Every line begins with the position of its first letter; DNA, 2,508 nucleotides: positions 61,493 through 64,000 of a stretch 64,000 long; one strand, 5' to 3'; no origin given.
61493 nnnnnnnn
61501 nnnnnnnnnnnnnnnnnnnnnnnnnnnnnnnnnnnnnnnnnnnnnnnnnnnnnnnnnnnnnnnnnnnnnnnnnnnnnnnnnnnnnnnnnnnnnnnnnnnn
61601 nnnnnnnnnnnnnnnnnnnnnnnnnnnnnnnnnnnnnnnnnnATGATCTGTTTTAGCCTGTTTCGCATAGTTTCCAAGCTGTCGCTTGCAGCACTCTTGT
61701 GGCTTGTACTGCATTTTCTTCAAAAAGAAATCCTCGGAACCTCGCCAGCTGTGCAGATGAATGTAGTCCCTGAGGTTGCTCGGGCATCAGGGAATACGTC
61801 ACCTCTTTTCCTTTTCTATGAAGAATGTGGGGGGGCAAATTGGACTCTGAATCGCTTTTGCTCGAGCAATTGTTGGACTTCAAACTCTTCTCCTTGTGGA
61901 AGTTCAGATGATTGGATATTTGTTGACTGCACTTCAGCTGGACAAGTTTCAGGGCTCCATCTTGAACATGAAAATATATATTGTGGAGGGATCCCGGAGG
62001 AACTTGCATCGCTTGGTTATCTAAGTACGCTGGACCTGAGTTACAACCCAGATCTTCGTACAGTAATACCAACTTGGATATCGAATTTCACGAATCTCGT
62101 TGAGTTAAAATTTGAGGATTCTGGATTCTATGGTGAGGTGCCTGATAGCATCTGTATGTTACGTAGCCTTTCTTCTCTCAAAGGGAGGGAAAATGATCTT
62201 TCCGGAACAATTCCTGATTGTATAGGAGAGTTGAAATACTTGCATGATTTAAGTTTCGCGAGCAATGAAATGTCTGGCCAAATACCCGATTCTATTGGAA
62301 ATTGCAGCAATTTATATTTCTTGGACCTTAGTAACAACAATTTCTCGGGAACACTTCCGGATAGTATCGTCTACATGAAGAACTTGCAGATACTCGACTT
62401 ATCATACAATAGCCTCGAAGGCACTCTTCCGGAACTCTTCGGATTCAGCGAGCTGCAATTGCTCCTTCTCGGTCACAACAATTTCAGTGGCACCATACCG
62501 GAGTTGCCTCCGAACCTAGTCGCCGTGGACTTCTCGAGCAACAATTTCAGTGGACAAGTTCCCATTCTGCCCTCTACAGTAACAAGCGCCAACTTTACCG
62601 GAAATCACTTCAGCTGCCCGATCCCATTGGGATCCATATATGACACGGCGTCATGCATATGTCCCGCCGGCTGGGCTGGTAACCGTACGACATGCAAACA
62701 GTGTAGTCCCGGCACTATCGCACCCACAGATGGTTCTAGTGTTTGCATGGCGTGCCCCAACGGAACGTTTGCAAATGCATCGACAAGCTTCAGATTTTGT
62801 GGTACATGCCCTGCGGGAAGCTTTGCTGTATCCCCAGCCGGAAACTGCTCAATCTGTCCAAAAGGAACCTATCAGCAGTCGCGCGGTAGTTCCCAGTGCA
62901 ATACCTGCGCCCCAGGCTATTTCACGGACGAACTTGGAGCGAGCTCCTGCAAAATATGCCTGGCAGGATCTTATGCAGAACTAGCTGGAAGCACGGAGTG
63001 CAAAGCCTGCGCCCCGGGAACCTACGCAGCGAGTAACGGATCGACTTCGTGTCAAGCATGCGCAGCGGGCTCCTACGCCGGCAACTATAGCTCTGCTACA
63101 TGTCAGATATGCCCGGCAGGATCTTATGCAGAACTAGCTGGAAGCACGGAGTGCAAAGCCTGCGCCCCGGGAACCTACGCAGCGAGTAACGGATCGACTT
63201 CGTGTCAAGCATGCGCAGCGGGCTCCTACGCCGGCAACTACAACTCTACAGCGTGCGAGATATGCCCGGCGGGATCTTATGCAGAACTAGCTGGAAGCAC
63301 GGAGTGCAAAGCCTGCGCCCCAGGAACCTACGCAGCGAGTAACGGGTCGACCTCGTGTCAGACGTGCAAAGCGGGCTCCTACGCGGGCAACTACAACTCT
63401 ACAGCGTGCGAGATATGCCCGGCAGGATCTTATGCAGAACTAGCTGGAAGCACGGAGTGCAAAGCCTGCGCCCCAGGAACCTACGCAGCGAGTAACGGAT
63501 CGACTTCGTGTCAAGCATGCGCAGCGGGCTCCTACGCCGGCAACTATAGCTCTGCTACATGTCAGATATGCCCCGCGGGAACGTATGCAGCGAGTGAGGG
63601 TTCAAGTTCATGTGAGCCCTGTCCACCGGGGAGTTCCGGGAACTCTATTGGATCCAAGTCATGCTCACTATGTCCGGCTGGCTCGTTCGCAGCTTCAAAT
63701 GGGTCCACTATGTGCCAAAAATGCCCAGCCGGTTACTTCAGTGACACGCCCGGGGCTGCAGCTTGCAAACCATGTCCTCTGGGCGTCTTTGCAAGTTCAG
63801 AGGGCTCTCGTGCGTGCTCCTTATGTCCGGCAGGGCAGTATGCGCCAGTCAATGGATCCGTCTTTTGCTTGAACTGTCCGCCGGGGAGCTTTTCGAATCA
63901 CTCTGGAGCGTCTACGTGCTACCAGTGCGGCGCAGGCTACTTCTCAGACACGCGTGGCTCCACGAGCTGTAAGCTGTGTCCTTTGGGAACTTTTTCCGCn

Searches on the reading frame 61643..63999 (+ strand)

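Call 22: search_protein_families(library=pfam, proteins=[window:61643-63999:+], max_evalue=0.001)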
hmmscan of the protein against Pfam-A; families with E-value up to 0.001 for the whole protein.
window:61643-63999:+ (785 aa): 8 families
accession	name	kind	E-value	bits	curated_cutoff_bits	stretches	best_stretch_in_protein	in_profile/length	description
PF07699.19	Ephrin_rec_like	-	3.3e-69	228.9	23.1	16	718-757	4-43/48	Tyrosine-protein kinase ephrin type A/B receptor-like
PF23091.2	TNFR_ELAPOR1_6th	-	7e-35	119.1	33.2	5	533-563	9-37/41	ELAPOR1-like, TNF receptor-like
PF00020.24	TNFR_c6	-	1.1e-18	67.8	29.4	0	456-473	1-18/39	TNFR/NGFR cysteine-rich region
PF00560.39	LRR_1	-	2.5e-15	53.7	20.6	0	223-242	1-20/23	Leucine Rich Repeat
PF23598.1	LRR_14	-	8.9e-12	44.9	40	1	110-208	55-149/353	Leucine-rich repeat region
PF13855.12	LRR_8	-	4.3e-11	42.9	27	1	222-281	1-61/61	Leucine rich repeat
PF12799.13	LRR_4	-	7.2e-08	32.9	27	0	246-289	1-43/44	Leucine Rich repeats (2 copies)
PF24141.1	LRR_ComC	-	0.00044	20.5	27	0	190-241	228-275/288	EGF-like domain-containing protein ComC LRR domain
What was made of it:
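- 61643..64000 (+): CMK078C, a receptor-like protein with signal peptide, LRRs and ephrin-receptor-like/TNFR Cys-rich repeats; it runs off the window end. Pfam LRR_8, Ephrin_rec_like (16 stretches) and TNFR hits (call 22).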
